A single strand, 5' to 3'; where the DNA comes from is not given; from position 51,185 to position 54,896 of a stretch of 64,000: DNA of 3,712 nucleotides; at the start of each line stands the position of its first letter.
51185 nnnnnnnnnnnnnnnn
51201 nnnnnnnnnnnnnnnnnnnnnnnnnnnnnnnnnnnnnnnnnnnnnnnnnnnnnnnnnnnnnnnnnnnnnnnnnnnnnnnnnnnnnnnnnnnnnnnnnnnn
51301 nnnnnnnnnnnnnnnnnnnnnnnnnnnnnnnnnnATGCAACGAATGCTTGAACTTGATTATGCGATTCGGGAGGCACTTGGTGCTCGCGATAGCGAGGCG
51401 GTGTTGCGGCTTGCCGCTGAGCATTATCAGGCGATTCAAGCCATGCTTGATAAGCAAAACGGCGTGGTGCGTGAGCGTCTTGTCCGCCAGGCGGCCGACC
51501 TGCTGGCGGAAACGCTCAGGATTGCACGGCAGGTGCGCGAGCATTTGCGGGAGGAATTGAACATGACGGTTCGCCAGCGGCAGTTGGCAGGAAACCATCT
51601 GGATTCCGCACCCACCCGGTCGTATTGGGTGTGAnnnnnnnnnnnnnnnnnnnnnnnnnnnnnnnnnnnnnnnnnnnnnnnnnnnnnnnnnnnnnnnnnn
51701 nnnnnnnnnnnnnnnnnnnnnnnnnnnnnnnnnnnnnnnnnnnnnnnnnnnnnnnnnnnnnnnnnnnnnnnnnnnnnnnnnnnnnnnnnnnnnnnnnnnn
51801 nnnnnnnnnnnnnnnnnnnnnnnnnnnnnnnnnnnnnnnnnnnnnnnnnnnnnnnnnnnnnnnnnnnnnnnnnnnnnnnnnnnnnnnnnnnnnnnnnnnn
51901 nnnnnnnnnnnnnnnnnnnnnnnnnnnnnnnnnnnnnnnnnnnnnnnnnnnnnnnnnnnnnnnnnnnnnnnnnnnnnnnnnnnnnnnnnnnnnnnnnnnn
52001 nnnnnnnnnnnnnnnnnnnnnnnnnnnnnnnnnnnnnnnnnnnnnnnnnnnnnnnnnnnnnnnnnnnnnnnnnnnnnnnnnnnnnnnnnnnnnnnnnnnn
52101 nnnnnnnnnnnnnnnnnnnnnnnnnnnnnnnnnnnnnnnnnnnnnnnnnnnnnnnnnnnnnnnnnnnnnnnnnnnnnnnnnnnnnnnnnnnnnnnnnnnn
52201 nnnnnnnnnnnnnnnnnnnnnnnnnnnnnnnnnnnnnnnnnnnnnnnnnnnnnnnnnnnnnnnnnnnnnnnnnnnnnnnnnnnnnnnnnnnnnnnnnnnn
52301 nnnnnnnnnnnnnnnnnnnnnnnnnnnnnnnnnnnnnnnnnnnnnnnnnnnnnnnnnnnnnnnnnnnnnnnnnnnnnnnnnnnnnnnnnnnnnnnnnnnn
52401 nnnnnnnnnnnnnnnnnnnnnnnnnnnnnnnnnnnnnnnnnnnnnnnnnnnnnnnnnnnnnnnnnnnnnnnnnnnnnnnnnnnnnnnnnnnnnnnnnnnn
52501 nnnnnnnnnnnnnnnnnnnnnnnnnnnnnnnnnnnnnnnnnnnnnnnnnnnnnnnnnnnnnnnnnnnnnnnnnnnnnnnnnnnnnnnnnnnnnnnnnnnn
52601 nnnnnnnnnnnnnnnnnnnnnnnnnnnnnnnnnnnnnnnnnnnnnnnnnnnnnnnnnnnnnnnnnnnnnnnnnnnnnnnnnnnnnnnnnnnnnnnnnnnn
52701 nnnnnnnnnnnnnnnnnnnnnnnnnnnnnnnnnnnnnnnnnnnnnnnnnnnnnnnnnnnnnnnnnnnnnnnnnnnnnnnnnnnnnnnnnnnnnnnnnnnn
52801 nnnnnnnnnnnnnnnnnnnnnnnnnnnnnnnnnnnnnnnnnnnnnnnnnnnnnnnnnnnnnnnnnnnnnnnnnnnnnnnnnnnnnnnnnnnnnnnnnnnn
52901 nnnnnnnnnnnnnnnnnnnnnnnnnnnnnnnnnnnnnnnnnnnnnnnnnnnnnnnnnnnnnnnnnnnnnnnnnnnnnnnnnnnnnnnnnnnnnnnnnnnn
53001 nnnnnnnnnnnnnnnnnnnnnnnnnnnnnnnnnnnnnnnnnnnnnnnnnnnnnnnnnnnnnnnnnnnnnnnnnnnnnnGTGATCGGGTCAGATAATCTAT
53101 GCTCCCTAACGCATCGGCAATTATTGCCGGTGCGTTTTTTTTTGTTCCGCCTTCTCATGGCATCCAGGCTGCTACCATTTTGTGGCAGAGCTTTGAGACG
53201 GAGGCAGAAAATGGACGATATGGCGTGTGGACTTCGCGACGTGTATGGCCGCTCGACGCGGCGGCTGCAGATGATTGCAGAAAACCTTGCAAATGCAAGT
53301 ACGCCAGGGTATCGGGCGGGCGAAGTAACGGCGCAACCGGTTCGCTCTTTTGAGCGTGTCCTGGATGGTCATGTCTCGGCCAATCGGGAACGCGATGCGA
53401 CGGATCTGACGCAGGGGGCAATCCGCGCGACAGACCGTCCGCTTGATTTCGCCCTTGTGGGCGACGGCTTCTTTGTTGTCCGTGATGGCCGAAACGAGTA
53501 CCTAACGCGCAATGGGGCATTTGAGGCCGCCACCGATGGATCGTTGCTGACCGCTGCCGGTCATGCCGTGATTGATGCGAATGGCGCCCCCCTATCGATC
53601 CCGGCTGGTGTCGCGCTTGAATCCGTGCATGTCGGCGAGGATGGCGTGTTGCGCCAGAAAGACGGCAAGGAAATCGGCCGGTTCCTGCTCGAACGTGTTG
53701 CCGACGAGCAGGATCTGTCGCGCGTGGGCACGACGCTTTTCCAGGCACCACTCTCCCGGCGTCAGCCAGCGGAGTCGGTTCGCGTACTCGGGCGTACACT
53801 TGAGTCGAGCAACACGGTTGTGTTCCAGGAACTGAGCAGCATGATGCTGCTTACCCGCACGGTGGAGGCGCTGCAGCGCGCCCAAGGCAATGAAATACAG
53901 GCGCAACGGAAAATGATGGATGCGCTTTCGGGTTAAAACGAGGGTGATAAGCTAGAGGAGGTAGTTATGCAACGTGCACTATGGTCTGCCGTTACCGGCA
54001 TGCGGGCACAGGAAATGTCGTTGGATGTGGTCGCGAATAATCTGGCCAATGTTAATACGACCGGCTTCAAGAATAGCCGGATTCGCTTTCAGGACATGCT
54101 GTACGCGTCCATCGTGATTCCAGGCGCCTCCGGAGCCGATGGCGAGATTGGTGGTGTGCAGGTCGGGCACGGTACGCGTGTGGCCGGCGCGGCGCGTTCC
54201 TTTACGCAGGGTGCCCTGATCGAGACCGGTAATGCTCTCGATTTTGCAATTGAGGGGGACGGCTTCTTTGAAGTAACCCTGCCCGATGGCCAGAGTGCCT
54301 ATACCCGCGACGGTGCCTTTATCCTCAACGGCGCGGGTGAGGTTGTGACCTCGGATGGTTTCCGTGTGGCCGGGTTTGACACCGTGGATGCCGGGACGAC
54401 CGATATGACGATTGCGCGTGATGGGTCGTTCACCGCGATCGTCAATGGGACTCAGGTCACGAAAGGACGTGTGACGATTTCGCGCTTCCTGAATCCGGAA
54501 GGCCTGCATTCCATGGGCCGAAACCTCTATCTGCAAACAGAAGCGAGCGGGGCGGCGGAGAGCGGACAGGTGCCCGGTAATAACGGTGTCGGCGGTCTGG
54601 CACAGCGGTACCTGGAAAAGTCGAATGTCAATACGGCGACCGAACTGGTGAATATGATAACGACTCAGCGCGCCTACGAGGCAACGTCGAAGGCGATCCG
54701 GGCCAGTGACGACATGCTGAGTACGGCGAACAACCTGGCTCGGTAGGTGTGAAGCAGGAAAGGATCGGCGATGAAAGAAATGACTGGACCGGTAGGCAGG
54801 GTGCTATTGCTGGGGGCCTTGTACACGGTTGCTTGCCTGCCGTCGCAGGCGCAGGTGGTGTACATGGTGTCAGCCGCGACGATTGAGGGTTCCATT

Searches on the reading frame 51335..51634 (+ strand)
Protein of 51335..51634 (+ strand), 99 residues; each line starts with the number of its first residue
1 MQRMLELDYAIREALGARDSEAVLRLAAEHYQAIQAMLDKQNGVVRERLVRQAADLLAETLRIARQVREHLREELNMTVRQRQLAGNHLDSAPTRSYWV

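Call 42: search_protein_families(library=pfam, proteins=[window:51335-51634:+], max_evalue=1)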
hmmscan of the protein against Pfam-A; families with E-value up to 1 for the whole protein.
window:51335-51634:+ (99 aa): 3 families
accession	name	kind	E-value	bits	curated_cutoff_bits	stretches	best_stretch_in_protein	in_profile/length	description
PF12530.14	DUF3730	-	0.05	13.6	30.3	1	26-81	33-84/227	Focadhesin/RST1, DUF3730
PF20453.3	DUF6707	-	0.062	13.1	27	1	34-89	165-221/279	Family of unknown function (DUF6707)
PF22150.1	Tt1218-like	-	0.21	12.1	27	1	33-84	6-53/76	Type IV pilin Tt1218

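Call 63: search_protein_families(library=ncbifam, proteins=[window:51335-51634:+], max_evalue=0.1)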
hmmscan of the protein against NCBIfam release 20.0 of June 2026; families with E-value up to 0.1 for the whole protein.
window:51335-51634:+ (99 aa): 0 families

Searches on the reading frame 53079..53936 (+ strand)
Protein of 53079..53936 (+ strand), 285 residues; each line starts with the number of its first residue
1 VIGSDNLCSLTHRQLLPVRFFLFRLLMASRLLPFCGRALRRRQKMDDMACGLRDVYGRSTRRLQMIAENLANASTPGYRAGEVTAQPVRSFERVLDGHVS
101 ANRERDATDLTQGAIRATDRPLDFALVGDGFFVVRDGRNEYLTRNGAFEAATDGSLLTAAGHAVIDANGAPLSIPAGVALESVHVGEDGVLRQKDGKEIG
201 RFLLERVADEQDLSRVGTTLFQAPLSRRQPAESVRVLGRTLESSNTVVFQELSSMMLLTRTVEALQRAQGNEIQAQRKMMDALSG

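Call 9: search_protein_families(library=pfam, proteins=[window:53079-53936:+], max_evalue=0.01)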
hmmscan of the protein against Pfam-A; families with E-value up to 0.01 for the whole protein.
window:53079-53936:+ (285 aa): 2 families
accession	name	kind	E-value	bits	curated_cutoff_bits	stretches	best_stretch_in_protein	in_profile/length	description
PF22692.1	LlgE_F_G_D1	-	5.6e-11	42.9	27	1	125-191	1-62/64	Flagellar hook protein FlgE/F/G D1 domain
PF00460.25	Flg_bb_rod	-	6.3e-05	23.3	20.7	1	61-79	13-31/31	Flagella basal body rod protein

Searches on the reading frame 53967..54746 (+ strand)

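Call 9: search_protein_families(library=pfam, proteins=[window:53967-54746:+], max_evalue=0.01)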
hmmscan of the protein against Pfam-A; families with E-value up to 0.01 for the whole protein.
window:53967-54746:+ (259 aa): 3 families
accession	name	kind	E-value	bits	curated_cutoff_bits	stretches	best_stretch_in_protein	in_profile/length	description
PF06429.18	Flg_bbr_C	-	3e-20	71.9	23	1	213-257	2-46/46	Flagellar basal body rod FlgEFG protein C-terminal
PF22692.1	LlgE_F_G_D1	-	4e-20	72.2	27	1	94-156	1-63/64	Flagellar hook protein FlgE/F/G D1 domain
PF00460.25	Flg_bb_rod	-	8.8e-10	38.8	20.7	1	7-35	3-31/31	Flagella basal body rod protein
